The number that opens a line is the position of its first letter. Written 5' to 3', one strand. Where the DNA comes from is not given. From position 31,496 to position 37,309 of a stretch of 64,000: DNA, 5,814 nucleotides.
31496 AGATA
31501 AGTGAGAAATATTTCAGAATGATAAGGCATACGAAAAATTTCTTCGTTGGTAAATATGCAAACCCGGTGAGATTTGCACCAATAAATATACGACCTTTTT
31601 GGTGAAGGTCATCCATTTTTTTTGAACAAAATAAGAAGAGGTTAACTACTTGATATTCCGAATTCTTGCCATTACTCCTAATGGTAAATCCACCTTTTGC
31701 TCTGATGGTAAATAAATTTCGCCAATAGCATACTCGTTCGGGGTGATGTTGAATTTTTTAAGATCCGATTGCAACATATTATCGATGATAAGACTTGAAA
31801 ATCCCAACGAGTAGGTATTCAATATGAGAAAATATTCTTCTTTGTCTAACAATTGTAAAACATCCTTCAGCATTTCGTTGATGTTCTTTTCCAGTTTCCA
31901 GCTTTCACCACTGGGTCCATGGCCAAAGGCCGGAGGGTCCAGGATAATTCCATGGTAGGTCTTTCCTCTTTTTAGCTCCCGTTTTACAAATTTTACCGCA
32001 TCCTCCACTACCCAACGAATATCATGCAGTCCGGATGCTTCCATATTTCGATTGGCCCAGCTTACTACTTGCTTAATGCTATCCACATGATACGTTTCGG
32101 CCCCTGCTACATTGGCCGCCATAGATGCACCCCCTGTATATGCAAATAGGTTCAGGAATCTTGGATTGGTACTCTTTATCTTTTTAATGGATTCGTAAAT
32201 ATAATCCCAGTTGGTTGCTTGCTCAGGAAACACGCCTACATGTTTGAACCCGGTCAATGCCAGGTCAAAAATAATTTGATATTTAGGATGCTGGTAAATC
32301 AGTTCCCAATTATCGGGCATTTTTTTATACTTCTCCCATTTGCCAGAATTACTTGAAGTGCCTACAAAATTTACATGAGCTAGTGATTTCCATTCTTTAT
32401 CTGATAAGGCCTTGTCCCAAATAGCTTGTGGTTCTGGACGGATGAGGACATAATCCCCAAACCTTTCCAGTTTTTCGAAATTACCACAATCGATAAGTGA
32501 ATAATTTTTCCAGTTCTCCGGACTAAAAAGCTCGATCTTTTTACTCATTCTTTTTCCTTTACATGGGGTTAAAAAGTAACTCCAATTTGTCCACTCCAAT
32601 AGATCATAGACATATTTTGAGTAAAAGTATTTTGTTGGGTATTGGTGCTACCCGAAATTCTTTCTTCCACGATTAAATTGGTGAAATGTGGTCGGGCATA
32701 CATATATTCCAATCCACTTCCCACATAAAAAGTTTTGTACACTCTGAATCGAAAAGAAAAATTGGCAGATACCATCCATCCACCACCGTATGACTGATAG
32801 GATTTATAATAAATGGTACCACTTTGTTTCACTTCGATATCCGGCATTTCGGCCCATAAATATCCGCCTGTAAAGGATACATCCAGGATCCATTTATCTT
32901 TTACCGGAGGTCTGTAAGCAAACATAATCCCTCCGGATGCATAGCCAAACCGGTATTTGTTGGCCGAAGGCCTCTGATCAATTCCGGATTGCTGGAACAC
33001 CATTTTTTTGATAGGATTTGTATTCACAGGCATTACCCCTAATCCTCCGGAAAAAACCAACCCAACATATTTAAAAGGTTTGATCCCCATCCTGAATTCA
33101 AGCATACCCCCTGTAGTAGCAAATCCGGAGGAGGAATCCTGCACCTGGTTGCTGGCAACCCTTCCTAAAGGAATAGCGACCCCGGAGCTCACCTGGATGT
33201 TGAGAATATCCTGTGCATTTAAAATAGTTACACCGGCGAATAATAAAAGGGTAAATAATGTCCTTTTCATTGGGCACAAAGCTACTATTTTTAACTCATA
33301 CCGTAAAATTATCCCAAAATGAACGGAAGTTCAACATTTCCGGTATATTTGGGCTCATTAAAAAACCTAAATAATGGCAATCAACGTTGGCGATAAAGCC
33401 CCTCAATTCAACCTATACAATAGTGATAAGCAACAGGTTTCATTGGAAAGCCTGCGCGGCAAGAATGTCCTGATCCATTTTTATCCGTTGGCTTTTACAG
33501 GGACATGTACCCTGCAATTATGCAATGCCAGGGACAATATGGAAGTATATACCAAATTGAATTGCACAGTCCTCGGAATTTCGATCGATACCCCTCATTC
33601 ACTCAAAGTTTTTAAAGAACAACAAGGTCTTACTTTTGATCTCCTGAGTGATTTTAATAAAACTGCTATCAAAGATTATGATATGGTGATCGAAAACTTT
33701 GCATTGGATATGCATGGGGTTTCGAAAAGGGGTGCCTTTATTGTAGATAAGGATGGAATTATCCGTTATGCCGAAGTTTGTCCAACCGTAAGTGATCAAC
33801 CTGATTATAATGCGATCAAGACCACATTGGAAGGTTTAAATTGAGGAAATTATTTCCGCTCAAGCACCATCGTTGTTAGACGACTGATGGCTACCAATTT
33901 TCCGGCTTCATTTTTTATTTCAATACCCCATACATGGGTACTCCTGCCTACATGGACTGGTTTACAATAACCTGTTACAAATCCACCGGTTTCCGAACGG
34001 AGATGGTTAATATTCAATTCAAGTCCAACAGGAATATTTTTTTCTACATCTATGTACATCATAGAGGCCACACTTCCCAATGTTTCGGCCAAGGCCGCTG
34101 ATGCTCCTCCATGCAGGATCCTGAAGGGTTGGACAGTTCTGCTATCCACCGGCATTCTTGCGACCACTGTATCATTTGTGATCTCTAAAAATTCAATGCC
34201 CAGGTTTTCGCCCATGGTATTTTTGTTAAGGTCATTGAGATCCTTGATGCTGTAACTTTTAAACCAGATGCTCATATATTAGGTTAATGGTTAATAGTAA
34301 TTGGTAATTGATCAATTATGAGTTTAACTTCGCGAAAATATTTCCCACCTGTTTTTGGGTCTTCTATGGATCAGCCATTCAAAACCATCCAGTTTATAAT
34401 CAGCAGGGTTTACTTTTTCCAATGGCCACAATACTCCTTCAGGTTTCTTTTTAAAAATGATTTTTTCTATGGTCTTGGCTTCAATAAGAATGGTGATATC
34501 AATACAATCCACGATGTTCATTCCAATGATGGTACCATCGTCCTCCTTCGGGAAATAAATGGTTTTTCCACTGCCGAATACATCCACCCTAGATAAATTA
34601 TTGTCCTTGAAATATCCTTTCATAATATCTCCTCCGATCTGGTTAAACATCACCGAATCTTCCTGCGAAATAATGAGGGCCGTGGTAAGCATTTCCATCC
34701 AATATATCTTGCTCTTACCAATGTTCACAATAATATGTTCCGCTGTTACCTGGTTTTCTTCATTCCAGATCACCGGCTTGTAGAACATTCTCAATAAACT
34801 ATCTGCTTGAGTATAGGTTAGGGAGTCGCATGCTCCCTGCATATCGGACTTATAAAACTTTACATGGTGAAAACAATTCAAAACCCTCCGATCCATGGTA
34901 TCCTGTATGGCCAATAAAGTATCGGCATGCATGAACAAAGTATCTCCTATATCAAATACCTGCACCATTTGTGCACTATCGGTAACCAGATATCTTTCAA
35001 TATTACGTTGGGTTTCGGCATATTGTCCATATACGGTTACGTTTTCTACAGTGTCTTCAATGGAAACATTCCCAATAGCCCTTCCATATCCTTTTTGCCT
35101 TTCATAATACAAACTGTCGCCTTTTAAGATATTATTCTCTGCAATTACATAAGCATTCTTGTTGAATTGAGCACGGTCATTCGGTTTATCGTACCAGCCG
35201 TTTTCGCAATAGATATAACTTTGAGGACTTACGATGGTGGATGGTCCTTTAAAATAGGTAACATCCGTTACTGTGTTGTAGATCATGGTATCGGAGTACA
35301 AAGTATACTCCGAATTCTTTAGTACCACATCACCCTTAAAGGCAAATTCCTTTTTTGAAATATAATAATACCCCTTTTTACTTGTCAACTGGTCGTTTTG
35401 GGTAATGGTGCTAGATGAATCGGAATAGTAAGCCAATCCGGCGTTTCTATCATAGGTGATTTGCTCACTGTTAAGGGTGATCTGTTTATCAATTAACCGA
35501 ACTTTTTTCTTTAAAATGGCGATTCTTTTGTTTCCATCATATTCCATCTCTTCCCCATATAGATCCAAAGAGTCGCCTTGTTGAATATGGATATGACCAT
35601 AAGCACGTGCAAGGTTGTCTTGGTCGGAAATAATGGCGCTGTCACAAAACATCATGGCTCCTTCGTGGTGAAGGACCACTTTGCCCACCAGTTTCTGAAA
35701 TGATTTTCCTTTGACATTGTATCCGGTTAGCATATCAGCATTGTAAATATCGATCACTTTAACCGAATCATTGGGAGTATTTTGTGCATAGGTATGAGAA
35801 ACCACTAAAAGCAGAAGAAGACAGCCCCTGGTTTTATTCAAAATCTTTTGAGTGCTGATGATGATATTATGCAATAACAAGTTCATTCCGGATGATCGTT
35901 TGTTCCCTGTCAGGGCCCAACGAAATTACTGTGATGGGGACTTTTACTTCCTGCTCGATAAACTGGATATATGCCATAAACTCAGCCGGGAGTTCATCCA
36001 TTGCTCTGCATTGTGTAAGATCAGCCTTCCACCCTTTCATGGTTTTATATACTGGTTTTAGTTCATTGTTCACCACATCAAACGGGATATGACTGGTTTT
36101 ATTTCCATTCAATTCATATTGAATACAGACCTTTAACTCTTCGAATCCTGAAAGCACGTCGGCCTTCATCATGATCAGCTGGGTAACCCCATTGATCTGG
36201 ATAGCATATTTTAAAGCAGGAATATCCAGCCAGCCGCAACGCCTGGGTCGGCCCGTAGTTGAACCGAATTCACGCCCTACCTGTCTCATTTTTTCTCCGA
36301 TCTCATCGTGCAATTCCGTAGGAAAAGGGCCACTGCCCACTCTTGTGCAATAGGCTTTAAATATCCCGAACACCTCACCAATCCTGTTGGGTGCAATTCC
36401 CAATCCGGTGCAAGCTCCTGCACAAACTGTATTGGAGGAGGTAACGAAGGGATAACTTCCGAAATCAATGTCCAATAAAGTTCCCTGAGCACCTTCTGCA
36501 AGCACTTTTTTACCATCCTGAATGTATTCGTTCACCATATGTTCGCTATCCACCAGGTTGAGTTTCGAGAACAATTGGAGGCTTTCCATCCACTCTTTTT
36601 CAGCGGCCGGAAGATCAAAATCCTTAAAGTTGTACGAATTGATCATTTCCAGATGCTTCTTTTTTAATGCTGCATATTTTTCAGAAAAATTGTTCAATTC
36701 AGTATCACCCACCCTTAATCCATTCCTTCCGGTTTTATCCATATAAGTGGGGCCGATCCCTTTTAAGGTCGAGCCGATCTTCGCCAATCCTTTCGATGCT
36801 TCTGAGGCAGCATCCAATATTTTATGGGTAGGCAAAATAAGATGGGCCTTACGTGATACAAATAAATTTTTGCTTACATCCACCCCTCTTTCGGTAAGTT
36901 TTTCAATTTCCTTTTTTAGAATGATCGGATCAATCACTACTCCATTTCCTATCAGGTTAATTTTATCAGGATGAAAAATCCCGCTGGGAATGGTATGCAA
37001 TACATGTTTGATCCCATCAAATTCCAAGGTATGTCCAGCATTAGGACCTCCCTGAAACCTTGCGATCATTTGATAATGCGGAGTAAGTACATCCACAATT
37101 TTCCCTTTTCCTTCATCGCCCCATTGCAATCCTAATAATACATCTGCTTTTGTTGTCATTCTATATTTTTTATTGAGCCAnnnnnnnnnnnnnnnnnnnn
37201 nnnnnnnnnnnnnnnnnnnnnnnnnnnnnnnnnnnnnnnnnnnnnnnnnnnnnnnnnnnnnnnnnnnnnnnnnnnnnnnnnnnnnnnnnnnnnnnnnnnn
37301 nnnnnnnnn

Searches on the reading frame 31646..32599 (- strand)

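Call 91: search_protein_families(library=pfam, proteins=[window:31646-32599:-], max_evalue=0.00001)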
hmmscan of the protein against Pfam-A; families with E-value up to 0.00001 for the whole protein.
window:31646-32599:- (317 aa): 1 family
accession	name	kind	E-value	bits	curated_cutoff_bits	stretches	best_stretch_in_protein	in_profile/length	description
PF10672.15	Methyltrans_SAM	-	2e-08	34.3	27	1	113-266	97-244/286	S-adenosylmethionine-dependent methyltransferase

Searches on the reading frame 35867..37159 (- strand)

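Call 60: search_protein_families(library=pfam, proteins=[window:35867-37159:-])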
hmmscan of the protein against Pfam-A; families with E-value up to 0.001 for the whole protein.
window:35867-37159:- (430 aa): 1 family
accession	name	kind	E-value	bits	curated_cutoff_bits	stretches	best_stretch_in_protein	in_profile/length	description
PF00709.27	Adenylsucc_synt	-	2.9e-173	576.8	27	1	7-422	1-416/416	Adenylosuccinate synthetase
